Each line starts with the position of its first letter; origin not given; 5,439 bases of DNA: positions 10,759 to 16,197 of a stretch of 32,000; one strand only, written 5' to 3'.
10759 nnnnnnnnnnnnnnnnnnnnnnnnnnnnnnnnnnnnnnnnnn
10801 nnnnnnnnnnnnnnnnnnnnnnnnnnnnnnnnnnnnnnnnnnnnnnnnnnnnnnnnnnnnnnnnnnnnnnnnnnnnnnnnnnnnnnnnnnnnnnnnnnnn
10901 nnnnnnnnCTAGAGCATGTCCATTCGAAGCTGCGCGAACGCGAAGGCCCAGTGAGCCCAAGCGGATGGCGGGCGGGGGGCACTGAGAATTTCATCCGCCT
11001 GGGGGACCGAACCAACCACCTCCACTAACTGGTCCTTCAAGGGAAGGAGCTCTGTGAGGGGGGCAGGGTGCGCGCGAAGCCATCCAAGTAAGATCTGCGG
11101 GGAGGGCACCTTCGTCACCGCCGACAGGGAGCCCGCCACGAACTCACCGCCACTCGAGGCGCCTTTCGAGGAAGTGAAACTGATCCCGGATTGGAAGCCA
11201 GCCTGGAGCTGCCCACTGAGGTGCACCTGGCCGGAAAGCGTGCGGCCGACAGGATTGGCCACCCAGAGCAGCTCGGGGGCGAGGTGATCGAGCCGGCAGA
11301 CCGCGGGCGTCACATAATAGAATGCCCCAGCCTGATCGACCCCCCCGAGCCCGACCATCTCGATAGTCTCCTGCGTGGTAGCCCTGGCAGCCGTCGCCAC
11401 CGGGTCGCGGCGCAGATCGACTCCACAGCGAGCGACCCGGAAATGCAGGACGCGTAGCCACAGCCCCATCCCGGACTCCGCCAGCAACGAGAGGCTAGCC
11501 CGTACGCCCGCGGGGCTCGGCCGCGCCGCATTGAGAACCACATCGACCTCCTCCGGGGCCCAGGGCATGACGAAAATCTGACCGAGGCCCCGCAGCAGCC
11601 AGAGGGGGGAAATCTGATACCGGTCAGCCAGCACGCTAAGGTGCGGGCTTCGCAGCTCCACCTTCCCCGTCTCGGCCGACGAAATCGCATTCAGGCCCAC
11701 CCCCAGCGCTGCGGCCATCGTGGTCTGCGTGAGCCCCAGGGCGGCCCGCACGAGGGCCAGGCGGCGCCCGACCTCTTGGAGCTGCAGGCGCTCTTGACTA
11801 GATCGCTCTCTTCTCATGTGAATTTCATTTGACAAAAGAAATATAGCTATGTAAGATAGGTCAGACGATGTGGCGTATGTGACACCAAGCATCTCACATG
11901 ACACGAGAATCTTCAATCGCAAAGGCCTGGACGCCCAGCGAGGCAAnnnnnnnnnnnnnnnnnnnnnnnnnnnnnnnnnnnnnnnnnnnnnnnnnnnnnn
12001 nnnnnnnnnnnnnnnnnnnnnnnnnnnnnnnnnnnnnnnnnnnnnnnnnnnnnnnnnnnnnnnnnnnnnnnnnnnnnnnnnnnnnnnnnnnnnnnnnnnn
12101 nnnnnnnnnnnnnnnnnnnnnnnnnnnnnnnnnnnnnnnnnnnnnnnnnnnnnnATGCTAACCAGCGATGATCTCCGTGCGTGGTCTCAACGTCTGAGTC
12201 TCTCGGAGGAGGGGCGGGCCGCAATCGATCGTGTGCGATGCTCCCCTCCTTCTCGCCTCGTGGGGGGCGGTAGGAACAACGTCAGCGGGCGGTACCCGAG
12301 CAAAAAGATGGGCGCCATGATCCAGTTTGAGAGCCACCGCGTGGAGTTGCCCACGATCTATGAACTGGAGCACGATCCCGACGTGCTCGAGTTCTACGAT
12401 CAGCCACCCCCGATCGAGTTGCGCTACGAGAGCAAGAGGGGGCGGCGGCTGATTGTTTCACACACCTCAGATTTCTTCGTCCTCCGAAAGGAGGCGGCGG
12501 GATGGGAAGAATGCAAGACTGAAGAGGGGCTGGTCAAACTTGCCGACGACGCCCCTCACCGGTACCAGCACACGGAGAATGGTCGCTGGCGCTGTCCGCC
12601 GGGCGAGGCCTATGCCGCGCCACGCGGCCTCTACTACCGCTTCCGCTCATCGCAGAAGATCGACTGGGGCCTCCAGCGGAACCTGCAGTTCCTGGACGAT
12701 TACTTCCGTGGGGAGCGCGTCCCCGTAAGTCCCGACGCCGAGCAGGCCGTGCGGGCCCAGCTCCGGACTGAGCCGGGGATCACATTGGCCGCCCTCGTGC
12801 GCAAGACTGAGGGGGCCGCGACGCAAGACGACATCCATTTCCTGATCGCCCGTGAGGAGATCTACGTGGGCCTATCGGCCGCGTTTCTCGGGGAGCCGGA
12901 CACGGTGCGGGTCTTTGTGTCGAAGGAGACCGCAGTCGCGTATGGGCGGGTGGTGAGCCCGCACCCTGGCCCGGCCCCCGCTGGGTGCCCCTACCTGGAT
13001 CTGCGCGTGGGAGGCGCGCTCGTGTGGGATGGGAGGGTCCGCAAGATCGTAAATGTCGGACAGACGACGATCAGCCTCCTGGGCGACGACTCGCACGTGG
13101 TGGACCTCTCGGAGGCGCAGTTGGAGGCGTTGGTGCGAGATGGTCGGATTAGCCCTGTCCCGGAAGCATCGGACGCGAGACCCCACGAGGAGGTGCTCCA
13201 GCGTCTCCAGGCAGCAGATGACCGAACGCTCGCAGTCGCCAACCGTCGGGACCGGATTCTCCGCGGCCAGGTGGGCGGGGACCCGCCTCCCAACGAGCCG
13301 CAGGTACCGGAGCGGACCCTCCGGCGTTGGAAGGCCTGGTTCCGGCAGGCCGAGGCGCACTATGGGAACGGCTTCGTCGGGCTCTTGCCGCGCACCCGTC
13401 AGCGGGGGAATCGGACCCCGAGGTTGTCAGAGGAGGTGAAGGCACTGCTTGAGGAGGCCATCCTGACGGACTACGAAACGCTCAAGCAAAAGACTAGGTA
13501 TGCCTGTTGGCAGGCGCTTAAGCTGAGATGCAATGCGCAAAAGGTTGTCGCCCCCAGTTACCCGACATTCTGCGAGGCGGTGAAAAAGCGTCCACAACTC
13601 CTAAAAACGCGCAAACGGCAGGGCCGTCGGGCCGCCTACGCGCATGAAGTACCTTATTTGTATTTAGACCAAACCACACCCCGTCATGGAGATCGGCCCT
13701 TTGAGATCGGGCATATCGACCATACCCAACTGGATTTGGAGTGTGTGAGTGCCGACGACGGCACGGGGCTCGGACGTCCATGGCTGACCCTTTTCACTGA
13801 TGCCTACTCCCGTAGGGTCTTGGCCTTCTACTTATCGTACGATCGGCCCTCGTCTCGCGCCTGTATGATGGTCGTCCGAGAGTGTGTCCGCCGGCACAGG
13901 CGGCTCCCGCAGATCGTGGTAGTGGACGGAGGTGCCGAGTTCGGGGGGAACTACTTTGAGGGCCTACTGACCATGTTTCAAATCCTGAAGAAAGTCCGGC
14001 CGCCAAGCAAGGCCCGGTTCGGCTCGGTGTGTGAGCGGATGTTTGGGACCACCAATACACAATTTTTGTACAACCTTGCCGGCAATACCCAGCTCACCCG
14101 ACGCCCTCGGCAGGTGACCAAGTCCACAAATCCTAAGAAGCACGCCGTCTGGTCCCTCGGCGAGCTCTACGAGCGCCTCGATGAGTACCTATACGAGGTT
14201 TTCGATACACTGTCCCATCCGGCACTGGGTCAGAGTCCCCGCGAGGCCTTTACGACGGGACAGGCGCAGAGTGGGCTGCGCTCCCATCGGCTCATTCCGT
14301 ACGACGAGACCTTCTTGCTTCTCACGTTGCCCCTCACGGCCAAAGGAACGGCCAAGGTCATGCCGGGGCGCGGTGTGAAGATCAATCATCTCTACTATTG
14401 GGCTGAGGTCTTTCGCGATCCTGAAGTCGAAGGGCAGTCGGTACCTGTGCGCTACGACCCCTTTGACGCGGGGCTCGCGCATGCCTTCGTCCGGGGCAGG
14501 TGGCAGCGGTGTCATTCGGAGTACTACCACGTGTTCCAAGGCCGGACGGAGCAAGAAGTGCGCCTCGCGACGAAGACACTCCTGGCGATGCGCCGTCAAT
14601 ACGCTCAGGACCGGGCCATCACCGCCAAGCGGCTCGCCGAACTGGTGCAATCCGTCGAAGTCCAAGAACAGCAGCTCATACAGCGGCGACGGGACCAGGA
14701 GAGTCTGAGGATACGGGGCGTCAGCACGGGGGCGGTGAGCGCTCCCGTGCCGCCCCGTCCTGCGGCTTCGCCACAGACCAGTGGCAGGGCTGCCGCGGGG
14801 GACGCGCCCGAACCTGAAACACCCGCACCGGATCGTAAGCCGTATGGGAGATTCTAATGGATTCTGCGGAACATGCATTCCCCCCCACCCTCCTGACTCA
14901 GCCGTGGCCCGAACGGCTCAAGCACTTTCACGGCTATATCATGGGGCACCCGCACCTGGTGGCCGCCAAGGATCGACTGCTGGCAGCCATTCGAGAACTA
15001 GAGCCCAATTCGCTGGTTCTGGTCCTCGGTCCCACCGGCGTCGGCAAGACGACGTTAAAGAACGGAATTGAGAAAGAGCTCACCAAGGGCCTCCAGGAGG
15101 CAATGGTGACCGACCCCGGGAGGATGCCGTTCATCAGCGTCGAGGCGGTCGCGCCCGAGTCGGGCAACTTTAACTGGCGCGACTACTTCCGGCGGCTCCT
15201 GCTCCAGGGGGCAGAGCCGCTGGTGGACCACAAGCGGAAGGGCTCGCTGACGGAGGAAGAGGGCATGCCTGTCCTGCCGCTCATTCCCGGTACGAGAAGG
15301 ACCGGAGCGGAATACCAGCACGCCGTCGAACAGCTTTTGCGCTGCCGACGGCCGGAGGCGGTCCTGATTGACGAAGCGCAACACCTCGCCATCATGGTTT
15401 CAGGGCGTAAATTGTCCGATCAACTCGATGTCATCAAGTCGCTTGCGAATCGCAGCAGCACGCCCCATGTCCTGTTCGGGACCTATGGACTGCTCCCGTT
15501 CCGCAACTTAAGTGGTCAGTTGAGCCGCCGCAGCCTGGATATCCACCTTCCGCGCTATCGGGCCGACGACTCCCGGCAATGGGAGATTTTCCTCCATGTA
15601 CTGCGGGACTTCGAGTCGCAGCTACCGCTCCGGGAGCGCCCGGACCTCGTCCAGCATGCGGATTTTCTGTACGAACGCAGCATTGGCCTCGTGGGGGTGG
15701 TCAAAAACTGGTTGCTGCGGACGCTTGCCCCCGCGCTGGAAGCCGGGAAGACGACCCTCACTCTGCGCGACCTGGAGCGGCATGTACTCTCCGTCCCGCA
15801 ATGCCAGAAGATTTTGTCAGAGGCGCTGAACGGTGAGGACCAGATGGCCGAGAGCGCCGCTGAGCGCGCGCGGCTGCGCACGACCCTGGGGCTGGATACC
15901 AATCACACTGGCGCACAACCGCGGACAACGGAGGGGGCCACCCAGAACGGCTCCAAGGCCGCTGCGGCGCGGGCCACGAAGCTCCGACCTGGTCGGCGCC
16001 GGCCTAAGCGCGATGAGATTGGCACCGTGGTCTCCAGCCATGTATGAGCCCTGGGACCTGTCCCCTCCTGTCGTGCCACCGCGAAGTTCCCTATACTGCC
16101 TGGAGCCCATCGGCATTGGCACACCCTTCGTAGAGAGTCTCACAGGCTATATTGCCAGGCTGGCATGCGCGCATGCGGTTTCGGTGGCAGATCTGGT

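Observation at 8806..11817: Stand-alone UG/Abi-like reverse transcriptase, a 450-nt non-coding spacer and an HTH/unknown-domain gene: candidate uncharacterised RT-based defence module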

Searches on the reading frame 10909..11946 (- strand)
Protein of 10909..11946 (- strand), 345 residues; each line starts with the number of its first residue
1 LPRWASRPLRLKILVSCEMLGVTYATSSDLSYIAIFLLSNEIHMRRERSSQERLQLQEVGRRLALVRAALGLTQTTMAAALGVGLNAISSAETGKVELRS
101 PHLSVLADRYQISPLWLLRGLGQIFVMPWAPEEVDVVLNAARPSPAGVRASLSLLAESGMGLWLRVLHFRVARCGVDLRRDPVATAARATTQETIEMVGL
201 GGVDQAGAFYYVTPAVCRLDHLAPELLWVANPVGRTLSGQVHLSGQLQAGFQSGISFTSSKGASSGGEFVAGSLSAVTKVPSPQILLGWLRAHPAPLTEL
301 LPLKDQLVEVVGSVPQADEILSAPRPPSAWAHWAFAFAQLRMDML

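Call 3: search_protein_families(library=pfam, proteins=[window:10909-11946:-], max_evalue=1)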
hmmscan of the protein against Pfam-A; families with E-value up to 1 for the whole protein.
window:10909-11946:- (345 aa): 4 families
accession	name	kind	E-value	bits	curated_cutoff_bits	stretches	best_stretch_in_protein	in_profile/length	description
PF01381.28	HTH_3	-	1.4e-07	31.8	23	1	65-117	3-55/55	Helix-turn-helix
PF13560.12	HTH_31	-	3.6e-07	30.8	27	1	58-113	1-57/64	Helix-turn-helix domain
PF15731.11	MqsA_antitoxin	-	0.0021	18.6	30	1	60-101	71-112/131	Antitoxin component of bacterial toxin-antitoxin system, MqsA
PF12844.13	HTH_19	-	0.11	12.9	30.2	1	60-120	1-61/64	Helix-turn-helix domain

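Call 4: search_protein_families(library=padloc, proteins=[window:10909-11946:-], max_evalue=1)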
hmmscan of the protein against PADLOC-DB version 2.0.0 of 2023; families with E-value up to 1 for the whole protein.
window:10909-11946:- (345 aa): 6 families
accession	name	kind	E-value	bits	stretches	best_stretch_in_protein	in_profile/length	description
PDLC02926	HTH_VI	-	0.00045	18.4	1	59-112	2-55/92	-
PDLC03951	RmrA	-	0.001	16.1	1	60-119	10-69/400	-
PDLC03953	RmrA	-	0.0015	15.8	1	58-109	5-56/373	-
PDLC03949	RmrA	-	0.0047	13.9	1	61-111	5-55/363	-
PDLC03952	RmrA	-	0.0048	13.8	1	57-107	21-71/395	-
PDLC03947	RmrA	-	0.04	10.7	1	57-111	10-64/383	-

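Call 5: search_protein_families(library=ncbifam, proteins=[window:10909-11946:-], max_evalue=1)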
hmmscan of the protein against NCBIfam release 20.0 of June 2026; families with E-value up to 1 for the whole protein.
window:10909-11946:- (345 aa): 9 families
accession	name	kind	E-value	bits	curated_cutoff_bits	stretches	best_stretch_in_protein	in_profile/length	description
TIGR03070.1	couple_hipB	subfamily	9.1e-07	28.7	71.65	1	60-98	4-42/58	type II toxin-antitoxin system Y4mF family antitoxin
NF007257.0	PRK09706.1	subfamily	1.6e-05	24.8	101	1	58-121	5-68/135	transcriptional repressor DicA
TIGR03830.1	CxxCG_CxxCG_HTH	subfamily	3.9e-05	23.5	61.8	1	52-105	59-112/127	type II TA system antitoxin MqsA family protein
NF007408.0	PRK09943.1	equivalog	7.7e-05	22.3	211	1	58-141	7-83/185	HTH-type transcriptional regulator PuuR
NF041951.1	phage_RstR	subfamily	0.00014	22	80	1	59-116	3-60/108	RstR family transcriptional repressor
NF047948.1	male_kill_WMK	equivalog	0.0074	15.8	300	1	28-115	136-219/300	WO male-killing family protein Wmk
NF041265.1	NadS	equivalog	0.016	15.5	60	1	46-102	19-74/94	NadS family protein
NF058600.1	TransRegSco1979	equivalog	0.017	14.2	350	1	59-113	9-63/280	Sco1979 family transcriptional regulator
NF006015.0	PRK08154.1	subfamily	0.021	14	204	1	44-97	16-69/314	anaerobic benzoate catabolism transcriptional regulator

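Call 13: find_homologous_proteins(query=window:10909-11817:-, max_evalue=0.001)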
Query window:10909-11817:- (302 aa): 4 proteins with E <= 0.001 among 8000 candidates.
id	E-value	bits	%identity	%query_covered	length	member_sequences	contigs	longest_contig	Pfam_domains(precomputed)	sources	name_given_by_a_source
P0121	1.4e-191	653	100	100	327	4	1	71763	PF01381.29,PF13560.13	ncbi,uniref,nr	ncbi:hypothetical protein CLG94_10310 [Candidatus Methylomirabilis limnetica]|uniref:HTH cro/C1-type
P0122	5.6e-142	490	78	99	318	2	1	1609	PF01381.29,PF13560.13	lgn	-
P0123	4.5e-132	458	79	92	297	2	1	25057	PF01381.29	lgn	-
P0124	1.6e-41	161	38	99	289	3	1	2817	PF12844.14,PF01381.29,PF13560.13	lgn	-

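Call 15: find_encoding_contigs(protein=P0123, flank=8000, max_places=4)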
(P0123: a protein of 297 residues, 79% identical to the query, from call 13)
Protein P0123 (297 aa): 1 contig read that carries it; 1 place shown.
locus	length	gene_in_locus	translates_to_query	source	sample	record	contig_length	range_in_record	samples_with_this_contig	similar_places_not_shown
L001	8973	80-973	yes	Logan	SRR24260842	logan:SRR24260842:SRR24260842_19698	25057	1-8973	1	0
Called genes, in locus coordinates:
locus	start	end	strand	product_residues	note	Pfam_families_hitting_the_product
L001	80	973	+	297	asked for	PF01381:HTH_3 (weak)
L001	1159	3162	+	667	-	PF12161:HsdM_N, PF02384:N6_Mtase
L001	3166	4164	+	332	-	PF00004:AAA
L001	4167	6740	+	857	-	PF00082:Peptidase_S8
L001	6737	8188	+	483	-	PF01420:Methylase_S (weak)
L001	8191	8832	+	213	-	PF14487:DarT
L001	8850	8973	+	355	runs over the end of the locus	PF01661:Macro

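Call 16: find_encoding_contigs(protein=P0124, flank=5000, max_places=4)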
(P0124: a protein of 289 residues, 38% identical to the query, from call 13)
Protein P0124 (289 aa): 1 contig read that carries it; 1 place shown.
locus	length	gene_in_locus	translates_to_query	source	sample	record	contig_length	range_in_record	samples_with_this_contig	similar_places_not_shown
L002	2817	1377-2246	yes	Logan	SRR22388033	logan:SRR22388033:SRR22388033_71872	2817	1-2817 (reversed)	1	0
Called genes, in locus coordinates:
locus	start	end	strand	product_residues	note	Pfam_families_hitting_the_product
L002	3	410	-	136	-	?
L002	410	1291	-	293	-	-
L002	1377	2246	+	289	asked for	PF12844:HTH_19 (weak), PF13560:HTH_31, PF01381:HTH_3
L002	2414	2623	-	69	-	-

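Call 17: find_encoding_contigs(protein=P0122, flank=5000, max_places=4)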
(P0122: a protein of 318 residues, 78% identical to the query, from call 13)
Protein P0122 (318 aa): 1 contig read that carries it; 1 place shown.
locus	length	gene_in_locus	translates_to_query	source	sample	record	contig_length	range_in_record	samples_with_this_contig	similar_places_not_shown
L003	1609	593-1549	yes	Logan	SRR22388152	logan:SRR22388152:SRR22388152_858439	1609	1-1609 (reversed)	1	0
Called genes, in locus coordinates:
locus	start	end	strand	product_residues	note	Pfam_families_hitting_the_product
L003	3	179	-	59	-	?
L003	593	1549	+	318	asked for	PF01381:HTH_3, PF13560:HTH_31 (weak)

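Call 54: predict_structure(alignment_id=A3)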
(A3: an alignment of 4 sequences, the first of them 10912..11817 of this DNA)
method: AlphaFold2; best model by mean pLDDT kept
length: 302 residues; sequences in the alignment: 4
mean_pLDDT: 51.7   pTM: 0.52
mean pLDDT of the five models: 51.7, 46.9, 46.8, 44.4, 39.8
residues with pLDDT >= 90: 0; 70-90: 75; 50-70: 63; < 50: 164
segments of 3 or more residues with pLDDT < 50: 85-93, 118-155, 174-179, 185-260, 266-268, 280-302
pLDDT, mean of each block of 10 residues (from residue 1): 71 86 81 87 88 81 78 76 47 51 64 57 43 38 36 49 53 50 46 30 29 25 25 24 29 39 49 57 38 32 25
secondary structure, 60 per line:
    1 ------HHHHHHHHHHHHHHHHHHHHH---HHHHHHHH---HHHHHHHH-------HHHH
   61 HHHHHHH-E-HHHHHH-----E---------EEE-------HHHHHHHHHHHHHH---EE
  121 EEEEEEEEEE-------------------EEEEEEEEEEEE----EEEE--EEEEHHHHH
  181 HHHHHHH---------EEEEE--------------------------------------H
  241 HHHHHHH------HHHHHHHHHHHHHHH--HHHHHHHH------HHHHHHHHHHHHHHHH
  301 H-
elements in order: H7-27 H31-38 H42-49 H57-67 H71-76 E92-94 H102-115 E119-130 E150-161 E166-169 E172-175 H176-187 E197-201 H240-247 H254-268 H271-278 H285-301

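Call 64: search_protein_families(library=phrogs, proteins=[window:10909-11817:-], max_evalue=0.01)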
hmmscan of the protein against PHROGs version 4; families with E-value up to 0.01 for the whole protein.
window:10909-11817:- (302 aa): 10 families
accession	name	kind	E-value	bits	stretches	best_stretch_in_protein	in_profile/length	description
phrog_2328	-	transcription regulation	2.6e-11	44.4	1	13-79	13-79/128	transcriptional repressor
phrog_8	-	transcription regulation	1.2e-10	42.3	1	14-83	160-224/346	transcriptional regulator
phrog_4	-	transcription regulation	1.1e-08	35.5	1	14-82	135-199/400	transcriptional repressor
phrog_2967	-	transcription regulation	2.2e-06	28.4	1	14-80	9-75/225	transcriptional regulator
phrog_7241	-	transcription regulation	0.00029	21.9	1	20-71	66-117/122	transcriptional regulator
phrog_11553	-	unknown function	0.00036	20.9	1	16-55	36-76/278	-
phrog_5823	-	transcription regulation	0.00039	20.7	1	14-69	5-61/404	transcriptional regulator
phrog_2439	-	transcription regulation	0.0016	18.4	1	17-71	9-63/367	transcriptional regulator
phrog_3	-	transcription regulation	0.0045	17.8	1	12-96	85-170/430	transcriptional repressor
phrog_147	-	transcription regulation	0.0047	18.3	1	15-77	4-69/100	transcriptional regulator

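Call 66: find_related_loci(query=A3, collection=metagenome_contigs, flank=8000)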
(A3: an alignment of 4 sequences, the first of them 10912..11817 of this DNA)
Query A3 (302 aa) in metagenome_contigs; peptide patterns used: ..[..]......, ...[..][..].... (x = any residue, [..] = any of these).
183 stretches matched a pattern; 15 encode a relative of the query (tblastn E <= 1e-3); 15 distinct loci.
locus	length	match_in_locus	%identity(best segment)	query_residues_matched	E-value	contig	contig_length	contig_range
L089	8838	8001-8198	42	17-82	6e-9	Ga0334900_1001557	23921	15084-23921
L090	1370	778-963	42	16-77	1e-7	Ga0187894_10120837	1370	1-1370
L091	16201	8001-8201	30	16-82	7e-7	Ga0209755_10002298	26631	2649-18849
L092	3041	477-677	31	16-82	2e-6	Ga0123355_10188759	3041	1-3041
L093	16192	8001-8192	30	19-82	3e-6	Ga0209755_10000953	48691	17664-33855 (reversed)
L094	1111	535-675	53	9-54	2e-6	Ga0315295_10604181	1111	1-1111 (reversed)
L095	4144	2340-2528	37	16-78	5e-6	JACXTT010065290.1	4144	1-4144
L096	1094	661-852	34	19-82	3e-6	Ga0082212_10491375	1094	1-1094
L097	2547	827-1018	34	19-82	5e-6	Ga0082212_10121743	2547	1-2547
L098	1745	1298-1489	34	19-82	8e-6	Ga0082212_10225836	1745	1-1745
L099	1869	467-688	28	19-96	7e-6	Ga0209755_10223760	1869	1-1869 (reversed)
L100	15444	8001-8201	30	16-82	1e-5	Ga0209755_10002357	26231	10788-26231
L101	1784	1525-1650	48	17-58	2e-5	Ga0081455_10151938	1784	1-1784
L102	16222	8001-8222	27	9-82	4e-5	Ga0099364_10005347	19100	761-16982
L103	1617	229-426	36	16-82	6e-5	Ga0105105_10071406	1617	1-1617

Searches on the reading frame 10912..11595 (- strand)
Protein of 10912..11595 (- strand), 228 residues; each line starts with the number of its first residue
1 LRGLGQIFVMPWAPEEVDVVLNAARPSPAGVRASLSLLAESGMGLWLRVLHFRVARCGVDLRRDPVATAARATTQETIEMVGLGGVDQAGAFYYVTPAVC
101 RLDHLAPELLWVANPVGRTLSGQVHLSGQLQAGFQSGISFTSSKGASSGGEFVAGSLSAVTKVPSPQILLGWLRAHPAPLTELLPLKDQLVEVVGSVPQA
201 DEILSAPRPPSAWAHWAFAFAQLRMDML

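Call 43: search_protein_representatives(protein=window:10912-11595:-)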
Query: 228 residues. Proteins with E-value up to 0.001 (for the whole library): 3; up to 1e-10: 3; up to 1e-30: 1. The best 3 are listed.
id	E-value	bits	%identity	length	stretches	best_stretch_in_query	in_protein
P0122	1.6e-102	358.4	75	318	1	1-226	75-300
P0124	1.9e-16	76.9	36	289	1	2-224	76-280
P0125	2.0e-14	70.3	44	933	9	74-118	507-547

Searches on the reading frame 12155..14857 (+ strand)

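Call 18: search_protein_families(library=pfam, proteins=[window:12155-14857:+], max_evalue=0.001)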
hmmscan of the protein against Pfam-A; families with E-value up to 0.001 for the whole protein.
window:12155-14857:+ (900 aa): 3 families
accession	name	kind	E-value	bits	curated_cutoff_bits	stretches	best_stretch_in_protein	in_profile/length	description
PF09299.17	Mu-transpos_C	-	6.8e-06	26.4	21.7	1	728-774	5-48/61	Mu transposase, C-terminal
PF08722.17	Tn7_TnsA-like_N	-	1.1e-05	26.3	26.5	1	74-162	1-81/85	TnsA-like endonuclease N terminal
PF00665.32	rve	-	8.1e-05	23.3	32.6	1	538-616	22-98/102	Integrase core domain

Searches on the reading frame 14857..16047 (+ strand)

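Call 18: search_protein_families(library=pfam, proteins=[window:14857-16047:+], max_evalue=0.001)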
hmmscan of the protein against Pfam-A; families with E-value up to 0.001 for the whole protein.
window:14857-16047:+ (396 aa): 4 families
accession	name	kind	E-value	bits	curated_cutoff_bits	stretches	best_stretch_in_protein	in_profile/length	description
PF13401.12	AAA_22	-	7.7e-14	52.6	27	1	51-212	5-126/130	AAA domain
PF05621.17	TniB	-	8.6e-08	32.3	22.4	1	147-235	101-188/189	Bacterial TniB protein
PF13191.12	AAA_16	-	4e-07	31.1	32.6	1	40-207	14-166/167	AAA ATPase domain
PF13481.12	AAA_25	-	0.00077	19.6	27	0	49-177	31-155/195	AAA domain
